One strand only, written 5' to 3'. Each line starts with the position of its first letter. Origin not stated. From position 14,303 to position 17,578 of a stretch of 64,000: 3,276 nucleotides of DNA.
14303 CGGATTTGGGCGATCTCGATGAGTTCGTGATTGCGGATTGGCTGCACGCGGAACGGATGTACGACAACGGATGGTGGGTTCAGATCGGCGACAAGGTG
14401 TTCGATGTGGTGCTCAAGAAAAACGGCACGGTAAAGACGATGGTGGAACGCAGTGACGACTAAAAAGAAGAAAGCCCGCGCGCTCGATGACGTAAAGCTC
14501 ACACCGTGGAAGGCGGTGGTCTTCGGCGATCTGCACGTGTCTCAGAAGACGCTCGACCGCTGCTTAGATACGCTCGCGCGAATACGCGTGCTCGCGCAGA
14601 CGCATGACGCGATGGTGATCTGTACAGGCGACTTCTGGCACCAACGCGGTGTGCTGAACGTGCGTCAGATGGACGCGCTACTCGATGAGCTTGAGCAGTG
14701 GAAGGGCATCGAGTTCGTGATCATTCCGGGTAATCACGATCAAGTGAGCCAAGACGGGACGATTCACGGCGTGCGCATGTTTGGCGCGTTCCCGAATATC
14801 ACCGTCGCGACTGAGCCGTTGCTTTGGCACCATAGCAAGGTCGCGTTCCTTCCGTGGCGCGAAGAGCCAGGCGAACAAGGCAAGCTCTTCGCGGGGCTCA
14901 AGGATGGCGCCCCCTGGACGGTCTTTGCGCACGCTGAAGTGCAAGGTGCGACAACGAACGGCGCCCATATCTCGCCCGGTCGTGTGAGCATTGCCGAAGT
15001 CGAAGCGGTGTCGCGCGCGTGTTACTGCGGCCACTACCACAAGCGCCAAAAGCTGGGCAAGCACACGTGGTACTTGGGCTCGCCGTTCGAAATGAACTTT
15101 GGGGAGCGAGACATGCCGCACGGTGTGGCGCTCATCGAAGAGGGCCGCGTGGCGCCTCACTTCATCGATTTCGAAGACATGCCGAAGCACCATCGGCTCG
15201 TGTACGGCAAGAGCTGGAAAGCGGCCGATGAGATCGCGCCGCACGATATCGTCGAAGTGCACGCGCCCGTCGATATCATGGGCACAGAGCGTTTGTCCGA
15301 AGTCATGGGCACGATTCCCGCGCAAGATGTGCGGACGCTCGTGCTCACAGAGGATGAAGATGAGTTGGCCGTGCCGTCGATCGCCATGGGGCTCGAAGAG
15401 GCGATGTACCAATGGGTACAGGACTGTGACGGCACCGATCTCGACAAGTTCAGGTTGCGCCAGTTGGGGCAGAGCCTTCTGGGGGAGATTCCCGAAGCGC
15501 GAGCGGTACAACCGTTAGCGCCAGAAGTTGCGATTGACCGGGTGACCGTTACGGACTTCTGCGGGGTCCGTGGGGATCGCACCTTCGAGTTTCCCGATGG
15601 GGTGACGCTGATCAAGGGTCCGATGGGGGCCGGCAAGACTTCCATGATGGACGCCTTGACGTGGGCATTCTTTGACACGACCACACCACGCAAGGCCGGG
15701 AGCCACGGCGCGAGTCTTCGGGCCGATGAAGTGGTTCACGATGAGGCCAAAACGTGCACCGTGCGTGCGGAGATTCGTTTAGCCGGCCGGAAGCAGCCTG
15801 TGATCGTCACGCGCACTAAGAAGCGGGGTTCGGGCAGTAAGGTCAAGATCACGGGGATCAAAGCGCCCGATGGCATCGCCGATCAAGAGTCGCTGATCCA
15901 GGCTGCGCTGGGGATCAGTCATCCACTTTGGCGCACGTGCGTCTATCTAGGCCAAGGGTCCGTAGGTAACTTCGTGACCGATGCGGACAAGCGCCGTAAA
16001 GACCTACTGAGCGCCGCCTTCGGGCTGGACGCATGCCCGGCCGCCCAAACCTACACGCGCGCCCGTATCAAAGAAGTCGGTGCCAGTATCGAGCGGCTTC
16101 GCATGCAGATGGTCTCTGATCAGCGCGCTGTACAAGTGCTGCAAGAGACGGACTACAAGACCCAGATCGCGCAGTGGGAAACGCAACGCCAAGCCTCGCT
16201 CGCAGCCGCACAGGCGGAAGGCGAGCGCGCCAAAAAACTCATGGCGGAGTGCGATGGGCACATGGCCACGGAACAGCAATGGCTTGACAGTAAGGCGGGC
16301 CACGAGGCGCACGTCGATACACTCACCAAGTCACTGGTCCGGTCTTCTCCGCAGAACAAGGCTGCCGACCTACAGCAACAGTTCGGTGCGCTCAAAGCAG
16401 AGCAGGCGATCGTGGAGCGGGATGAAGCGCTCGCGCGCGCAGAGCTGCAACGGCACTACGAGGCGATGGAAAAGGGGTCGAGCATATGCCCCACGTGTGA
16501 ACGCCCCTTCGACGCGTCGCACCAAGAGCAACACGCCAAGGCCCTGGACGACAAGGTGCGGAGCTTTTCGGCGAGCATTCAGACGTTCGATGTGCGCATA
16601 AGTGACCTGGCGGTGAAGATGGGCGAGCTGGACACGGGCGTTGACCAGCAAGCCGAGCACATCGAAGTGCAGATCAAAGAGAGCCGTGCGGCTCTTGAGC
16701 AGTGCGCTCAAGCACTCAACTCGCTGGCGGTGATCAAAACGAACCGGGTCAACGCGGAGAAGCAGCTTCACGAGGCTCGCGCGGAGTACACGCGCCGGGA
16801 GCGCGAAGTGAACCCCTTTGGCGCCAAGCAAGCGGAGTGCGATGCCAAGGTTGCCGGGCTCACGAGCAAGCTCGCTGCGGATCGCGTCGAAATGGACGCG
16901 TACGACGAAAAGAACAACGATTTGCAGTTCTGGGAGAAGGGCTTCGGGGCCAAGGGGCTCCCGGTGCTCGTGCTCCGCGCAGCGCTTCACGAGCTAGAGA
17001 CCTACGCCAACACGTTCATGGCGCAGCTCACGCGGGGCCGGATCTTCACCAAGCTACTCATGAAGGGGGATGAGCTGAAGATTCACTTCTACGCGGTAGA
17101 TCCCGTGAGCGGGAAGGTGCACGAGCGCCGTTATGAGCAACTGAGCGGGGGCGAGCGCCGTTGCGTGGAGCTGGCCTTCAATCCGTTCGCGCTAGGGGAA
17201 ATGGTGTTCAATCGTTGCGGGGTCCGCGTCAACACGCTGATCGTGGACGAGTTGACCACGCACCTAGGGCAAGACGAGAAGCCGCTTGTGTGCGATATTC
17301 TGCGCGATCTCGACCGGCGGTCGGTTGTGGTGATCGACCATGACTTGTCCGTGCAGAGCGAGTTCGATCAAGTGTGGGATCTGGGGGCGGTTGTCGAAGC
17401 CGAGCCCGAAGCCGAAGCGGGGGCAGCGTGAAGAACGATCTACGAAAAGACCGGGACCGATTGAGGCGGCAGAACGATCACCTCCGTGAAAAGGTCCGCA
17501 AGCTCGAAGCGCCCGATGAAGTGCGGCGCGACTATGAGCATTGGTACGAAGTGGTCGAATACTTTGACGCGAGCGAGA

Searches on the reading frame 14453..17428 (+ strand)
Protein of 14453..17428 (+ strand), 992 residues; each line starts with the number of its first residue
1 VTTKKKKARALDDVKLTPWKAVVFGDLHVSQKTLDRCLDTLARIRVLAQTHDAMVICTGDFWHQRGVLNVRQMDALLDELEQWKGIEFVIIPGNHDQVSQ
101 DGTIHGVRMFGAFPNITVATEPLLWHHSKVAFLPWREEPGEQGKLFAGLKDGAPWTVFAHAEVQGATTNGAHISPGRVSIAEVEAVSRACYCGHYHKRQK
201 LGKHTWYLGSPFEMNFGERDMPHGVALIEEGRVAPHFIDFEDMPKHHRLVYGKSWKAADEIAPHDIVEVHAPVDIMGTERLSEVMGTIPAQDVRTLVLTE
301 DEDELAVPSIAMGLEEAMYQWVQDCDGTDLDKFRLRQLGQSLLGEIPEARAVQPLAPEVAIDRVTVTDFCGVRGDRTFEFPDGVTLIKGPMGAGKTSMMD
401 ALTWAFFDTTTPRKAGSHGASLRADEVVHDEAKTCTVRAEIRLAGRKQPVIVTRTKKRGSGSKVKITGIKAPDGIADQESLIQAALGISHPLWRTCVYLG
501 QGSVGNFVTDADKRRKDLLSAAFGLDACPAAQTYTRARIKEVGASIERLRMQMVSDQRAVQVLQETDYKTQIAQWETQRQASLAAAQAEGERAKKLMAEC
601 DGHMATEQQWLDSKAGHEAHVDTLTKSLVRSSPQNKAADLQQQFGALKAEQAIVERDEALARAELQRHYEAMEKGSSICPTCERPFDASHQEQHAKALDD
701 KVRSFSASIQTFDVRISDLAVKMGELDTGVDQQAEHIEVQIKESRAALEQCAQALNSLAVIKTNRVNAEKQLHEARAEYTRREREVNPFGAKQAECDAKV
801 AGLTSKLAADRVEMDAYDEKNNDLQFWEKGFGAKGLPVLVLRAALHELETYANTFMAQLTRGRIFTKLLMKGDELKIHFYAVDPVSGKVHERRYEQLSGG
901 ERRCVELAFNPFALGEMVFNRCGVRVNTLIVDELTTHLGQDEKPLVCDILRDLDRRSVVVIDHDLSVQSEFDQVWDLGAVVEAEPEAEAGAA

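Call 11: search_protein_families(library=phrogs, proteins=[window:14453-17428:+], max_evalue=0.001)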
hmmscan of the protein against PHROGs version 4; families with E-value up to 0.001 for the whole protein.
window:14453-17428:+ (992 aa): 10 families
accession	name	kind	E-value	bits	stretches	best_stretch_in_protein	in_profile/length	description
phrog_77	-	DNA, RNA and nucleotide metabolism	1.4e-52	180.4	1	361-974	298-940/967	SbcC-like subunit of palindrome specific endonuclease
phrog_100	-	DNA, RNA and nucleotide metabolism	4.3e-38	132.3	1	20-346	30-375/989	SbcD-like subunit of palindrome specific endonuclease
phrog_19980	-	unknown function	2e-09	37.3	1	384-778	29-401/1068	-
phrog_10445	-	unknown function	1.9e-07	31.6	1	359-447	3-88/296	-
phrog_1649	-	other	4.7e-07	29.8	1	18-102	35-110/308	metallo-phosphoesterase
phrog_21388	-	DNA, RNA and nucleotide metabolism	4.7e-05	24.4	1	392-466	44-110/126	exonuclease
phrog_1499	-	unknown function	7.1e-05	23.2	0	378-795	21-324/427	-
phrog_25363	-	unknown function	0.00047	21.3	1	358-411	4-56/77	-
phrog_16465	-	DNA, RNA and nucleotide metabolism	0.00059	20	0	360-408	4-51/491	exonuclease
phrog_1637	-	unknown function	0.00084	18.8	0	377-438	22-84/661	-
